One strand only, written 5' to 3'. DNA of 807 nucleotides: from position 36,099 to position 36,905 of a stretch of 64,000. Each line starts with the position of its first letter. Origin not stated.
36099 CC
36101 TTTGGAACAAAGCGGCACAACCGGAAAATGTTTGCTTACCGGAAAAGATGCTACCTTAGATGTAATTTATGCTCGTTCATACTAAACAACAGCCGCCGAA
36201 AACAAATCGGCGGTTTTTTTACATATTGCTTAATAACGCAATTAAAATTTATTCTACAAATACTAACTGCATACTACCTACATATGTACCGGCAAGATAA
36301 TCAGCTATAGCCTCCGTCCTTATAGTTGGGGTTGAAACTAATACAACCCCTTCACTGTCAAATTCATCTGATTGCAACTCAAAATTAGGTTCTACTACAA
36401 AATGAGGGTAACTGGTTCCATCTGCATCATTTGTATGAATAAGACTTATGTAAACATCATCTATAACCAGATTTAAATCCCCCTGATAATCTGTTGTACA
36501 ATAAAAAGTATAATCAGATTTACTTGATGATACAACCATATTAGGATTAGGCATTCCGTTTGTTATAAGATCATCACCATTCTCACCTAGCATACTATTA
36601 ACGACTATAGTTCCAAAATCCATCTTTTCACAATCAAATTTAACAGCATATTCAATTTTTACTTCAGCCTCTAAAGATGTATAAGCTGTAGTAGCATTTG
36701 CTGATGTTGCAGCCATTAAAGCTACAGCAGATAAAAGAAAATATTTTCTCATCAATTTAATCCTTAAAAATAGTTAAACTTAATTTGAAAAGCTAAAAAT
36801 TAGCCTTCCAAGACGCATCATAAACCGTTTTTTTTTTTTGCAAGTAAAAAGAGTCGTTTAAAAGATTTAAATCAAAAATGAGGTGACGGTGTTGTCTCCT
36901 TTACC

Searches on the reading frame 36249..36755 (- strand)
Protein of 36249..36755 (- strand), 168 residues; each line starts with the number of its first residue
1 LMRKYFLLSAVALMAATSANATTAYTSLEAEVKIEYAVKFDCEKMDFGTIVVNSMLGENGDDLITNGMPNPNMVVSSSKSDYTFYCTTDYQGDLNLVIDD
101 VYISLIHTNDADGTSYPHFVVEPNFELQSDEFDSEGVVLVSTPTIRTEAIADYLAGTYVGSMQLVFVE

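Call 5: search_protein_families(library=pfam, proteins=[window:36249-36755:-], max_evalue=1)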
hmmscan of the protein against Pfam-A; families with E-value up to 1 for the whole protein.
window:36249-36755:- (168 aa): 0 families
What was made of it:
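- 36249..36752 (-): Small subunit paralog (167 aa from the ATG), the most divergent copy, with a 22-aa insertion before the C-terminal strand. No Pfam hit (call 5).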

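Call 6: search_protein_families(library=ncbifam, proteins=[window:36249-36755:-], max_evalue=1)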
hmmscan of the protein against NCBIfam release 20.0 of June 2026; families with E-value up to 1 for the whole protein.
window:36249-36755:- (168 aa): 0 families

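Call 49: find_encoding_contigs(protein=window:36252-36752:-, flank=1500, max_places=10)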
Protein seq(167 aa) (167 aa): 10 contigs read that carry it; 7 places shown.
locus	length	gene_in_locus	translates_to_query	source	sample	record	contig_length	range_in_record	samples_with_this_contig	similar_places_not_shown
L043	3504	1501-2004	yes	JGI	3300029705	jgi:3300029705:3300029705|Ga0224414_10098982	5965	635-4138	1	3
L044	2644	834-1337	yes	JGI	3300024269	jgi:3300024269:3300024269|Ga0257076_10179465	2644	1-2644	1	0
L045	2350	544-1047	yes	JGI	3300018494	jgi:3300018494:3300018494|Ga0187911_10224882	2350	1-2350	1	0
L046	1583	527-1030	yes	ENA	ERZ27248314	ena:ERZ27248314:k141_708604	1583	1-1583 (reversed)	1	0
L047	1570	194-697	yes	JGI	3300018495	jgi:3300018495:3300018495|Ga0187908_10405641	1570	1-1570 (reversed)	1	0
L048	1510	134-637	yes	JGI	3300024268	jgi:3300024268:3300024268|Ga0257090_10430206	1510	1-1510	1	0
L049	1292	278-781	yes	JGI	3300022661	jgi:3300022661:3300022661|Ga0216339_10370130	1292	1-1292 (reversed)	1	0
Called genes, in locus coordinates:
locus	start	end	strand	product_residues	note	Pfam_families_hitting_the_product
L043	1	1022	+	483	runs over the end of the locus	-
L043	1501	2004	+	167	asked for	-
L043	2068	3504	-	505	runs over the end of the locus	PF00587:tRNA-synt_2b, PF03129:HGTP_anticodon, PF09180:ProRS-C_1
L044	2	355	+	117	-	?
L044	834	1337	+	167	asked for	-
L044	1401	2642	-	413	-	?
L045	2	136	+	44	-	?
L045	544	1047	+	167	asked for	-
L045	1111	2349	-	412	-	?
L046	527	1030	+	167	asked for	-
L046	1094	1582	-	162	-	?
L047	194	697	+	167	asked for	-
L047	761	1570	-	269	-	?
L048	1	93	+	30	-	?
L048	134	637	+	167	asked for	-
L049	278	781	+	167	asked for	-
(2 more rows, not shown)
